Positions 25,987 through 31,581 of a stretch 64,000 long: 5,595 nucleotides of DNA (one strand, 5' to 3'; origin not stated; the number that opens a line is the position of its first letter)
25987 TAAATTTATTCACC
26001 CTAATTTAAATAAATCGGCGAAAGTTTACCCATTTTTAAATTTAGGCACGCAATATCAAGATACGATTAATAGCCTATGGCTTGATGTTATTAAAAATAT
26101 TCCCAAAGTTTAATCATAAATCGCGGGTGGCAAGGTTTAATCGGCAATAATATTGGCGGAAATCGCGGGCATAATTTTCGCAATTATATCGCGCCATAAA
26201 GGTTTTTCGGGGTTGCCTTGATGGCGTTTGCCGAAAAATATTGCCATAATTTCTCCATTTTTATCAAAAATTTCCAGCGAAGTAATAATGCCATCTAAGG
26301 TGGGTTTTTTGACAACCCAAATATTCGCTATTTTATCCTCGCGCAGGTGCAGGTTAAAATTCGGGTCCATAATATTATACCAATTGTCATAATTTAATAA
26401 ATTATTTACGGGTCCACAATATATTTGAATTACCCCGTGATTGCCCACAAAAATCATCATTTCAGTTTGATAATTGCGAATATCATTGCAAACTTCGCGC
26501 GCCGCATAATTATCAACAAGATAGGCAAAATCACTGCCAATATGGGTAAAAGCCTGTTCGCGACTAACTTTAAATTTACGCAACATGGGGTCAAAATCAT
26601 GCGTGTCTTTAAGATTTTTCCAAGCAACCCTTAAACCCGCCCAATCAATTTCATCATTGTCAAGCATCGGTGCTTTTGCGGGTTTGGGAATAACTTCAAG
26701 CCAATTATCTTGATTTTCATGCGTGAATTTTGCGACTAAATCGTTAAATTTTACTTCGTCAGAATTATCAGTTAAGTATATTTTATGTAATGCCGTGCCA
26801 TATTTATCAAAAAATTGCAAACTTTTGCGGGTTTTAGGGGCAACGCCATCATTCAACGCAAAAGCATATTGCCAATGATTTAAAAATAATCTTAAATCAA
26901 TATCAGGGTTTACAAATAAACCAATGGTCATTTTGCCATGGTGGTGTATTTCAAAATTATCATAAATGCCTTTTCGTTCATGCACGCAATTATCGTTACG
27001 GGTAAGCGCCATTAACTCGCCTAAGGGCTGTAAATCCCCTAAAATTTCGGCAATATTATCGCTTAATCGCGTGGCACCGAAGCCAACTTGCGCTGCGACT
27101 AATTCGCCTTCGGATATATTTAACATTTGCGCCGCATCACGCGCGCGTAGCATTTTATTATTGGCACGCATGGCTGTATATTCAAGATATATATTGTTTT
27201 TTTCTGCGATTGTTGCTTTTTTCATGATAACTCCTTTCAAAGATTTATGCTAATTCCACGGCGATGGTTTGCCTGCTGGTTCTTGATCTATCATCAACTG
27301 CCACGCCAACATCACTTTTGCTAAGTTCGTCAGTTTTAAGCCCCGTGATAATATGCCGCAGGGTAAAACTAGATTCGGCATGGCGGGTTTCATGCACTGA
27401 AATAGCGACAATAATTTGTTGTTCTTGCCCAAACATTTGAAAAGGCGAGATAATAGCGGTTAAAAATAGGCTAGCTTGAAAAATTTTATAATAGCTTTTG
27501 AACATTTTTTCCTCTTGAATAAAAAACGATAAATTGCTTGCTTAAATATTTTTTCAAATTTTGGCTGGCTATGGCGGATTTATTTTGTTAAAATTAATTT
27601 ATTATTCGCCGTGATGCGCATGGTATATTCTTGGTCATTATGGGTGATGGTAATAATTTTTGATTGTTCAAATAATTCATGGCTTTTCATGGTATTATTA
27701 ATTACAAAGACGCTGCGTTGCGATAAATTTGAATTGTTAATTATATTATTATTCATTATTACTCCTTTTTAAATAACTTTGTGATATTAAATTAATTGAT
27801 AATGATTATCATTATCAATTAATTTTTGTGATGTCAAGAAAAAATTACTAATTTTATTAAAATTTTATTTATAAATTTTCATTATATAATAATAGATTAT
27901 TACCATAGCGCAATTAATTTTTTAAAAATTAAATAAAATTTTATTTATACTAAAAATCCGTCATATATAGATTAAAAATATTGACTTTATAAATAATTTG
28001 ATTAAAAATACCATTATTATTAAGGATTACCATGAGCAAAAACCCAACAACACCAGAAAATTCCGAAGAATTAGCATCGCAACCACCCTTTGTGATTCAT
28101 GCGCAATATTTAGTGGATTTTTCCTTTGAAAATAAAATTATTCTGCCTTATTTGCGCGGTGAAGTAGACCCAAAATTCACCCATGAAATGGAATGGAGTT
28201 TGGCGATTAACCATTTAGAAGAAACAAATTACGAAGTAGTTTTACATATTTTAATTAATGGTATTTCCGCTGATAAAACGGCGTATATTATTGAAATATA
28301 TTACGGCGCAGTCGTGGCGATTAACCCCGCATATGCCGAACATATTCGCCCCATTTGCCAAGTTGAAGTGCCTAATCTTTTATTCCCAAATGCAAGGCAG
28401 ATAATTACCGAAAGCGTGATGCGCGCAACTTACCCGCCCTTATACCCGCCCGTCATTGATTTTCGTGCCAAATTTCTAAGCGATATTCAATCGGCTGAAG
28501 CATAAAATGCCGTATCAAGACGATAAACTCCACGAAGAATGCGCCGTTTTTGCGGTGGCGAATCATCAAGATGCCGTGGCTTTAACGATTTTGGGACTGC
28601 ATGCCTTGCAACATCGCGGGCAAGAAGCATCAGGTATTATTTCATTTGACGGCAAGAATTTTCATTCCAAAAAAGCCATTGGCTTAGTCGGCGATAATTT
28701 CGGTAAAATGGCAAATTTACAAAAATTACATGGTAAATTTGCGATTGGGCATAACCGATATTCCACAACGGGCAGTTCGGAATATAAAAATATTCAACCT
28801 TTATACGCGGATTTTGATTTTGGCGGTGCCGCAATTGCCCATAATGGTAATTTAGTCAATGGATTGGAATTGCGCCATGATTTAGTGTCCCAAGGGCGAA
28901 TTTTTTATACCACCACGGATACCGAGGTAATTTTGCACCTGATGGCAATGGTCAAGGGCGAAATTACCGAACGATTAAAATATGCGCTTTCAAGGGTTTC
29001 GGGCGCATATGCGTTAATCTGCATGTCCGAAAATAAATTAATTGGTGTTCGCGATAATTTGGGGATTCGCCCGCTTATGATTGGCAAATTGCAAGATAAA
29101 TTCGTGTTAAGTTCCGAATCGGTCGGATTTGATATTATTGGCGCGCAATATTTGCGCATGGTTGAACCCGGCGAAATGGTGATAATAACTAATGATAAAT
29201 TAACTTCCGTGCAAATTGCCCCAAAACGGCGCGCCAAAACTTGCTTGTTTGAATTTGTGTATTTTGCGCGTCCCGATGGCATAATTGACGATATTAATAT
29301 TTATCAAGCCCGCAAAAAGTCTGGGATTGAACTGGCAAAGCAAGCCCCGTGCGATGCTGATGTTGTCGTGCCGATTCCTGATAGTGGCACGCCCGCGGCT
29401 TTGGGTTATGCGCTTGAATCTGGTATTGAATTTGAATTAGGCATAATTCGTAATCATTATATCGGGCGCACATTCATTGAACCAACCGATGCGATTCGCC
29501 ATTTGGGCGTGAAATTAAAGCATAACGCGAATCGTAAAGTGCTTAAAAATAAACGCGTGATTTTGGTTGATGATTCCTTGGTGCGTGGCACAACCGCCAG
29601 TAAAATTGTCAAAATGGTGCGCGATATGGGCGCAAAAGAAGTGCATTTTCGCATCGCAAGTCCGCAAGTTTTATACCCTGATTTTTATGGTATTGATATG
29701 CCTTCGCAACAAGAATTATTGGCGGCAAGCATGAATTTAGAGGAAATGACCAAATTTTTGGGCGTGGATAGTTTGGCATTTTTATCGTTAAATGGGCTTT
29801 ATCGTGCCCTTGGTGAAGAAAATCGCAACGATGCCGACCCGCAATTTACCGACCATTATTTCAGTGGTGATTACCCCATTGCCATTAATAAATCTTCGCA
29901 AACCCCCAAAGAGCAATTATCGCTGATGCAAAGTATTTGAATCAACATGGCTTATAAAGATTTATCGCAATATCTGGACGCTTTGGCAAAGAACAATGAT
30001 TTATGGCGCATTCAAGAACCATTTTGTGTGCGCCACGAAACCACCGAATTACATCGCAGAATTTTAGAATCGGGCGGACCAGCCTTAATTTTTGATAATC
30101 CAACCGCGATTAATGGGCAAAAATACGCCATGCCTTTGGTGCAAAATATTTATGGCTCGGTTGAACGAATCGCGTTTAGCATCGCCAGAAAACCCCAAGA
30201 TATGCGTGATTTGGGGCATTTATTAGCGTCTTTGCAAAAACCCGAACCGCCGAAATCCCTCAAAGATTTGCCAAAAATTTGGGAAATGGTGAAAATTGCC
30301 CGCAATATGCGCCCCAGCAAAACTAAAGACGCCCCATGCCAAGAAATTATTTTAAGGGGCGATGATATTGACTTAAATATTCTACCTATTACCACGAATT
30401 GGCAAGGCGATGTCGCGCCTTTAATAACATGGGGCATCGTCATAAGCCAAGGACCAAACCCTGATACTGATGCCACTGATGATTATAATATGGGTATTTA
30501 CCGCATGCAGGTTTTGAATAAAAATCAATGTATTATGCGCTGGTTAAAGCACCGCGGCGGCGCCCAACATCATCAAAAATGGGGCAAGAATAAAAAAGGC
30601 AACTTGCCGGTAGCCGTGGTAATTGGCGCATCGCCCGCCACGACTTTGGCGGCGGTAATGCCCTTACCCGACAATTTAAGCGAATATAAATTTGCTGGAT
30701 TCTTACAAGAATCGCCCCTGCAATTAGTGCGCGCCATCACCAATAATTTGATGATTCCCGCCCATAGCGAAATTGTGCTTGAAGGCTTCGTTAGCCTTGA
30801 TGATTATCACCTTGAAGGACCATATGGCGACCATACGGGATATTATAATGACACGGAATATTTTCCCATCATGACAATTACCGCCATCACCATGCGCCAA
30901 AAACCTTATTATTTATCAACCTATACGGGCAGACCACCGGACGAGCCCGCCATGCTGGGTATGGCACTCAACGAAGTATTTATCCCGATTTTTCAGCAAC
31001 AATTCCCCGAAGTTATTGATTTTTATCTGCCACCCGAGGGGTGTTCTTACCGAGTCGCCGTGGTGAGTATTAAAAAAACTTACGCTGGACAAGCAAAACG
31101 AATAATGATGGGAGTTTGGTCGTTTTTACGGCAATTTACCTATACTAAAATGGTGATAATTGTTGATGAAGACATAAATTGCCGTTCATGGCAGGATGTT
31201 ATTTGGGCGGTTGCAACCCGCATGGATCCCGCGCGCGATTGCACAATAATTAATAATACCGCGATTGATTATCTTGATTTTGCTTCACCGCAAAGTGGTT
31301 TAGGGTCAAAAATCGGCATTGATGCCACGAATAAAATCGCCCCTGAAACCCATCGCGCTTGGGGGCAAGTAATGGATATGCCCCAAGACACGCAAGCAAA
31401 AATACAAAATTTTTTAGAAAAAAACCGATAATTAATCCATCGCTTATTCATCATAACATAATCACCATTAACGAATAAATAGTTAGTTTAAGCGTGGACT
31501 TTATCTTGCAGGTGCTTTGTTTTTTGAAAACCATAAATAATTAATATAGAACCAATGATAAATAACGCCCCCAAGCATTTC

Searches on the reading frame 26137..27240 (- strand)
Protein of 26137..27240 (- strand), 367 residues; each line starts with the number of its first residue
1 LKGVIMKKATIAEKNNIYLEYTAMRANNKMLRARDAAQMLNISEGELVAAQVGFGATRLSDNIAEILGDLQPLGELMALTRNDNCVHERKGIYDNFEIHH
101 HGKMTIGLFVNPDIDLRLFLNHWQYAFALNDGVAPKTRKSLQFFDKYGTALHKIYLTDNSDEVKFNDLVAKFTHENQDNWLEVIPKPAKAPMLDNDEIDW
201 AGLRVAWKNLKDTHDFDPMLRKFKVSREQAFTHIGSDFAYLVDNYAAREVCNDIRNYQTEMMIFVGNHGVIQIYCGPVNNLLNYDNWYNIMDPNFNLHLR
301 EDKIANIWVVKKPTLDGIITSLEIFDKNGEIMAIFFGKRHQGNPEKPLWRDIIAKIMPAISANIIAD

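Call 46: search_protein_families(library=pfam, proteins=[window:26137-27240:-], max_evalue=0.00001)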
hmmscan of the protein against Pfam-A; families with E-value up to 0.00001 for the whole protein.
window:26137-27240:- (367 aa): 2 families
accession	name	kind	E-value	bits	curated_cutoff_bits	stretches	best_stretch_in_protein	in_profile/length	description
PF05171.18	HemS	-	6.5e-71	236.7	24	2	41-172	1-128/128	Haemin-degrading HemS.ChuX domain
PF06228.19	ChuX_HutX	-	2.2e-55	186.6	25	2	37-165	1-131/134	Haem utilisation ChuX/HutX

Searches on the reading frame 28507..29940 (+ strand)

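Call 46: search_protein_families(library=pfam, proteins=[window:28507-29940:+], max_evalue=0.00001)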
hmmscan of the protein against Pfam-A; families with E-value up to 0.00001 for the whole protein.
window:28507-29940:+ (477 aa): 3 families
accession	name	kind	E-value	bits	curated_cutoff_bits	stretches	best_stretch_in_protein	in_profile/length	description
PF13537.11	GATase_7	-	1.1e-19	71.1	25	1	91-205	8-118/123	Glutamine amidotransferase domain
PF13522.11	GATase_6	-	1.2e-18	67.9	27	1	75-204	9-130/130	Glutamine amidotransferase domain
PF00156.33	Pribosyltran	-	2.3e-06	27.5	26.3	1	267-381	9-120/158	Phosphoribosyl transferase domain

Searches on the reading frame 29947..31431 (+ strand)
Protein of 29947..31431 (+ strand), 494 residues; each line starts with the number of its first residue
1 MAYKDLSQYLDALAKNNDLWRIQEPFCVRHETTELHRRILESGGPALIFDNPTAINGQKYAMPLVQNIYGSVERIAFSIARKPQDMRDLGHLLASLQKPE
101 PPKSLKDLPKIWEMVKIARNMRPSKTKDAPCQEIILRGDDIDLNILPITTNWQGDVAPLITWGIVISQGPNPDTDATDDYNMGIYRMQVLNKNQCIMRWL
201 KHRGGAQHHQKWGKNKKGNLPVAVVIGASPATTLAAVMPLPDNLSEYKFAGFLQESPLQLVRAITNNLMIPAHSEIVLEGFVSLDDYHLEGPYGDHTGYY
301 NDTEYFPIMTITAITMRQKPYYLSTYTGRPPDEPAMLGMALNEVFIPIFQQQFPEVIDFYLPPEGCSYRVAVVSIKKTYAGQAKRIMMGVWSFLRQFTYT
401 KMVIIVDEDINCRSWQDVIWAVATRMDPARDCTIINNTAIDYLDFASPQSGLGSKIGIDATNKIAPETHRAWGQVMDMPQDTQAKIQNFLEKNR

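Call 46: search_protein_families(library=pfam, proteins=[window:29947-31431:+], max_evalue=0.00001)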
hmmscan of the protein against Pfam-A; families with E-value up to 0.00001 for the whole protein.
window:29947-31431:+ (494 aa): 3 families
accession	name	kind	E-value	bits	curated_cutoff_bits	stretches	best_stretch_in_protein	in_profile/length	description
PF01977.22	UbiD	-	3.6e-76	255.4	23.3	1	125-330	4-206/206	3-octaprenyl-4-hydroxybenzoate carboxy-lyase Rift-related domain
PF20696.2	UbiD_C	-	2.5e-46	157.2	24.2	1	336-460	2-127/127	3-octaprenyl-4-hydroxybenzoate carboxy-lyase C-terminal domain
PF20695.2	UbiD_N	-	6.4e-15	55.5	24.3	1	10-92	1-77/78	3-octaprenyl-4-hydroxybenzoate carboxy-lyase N-terminal domain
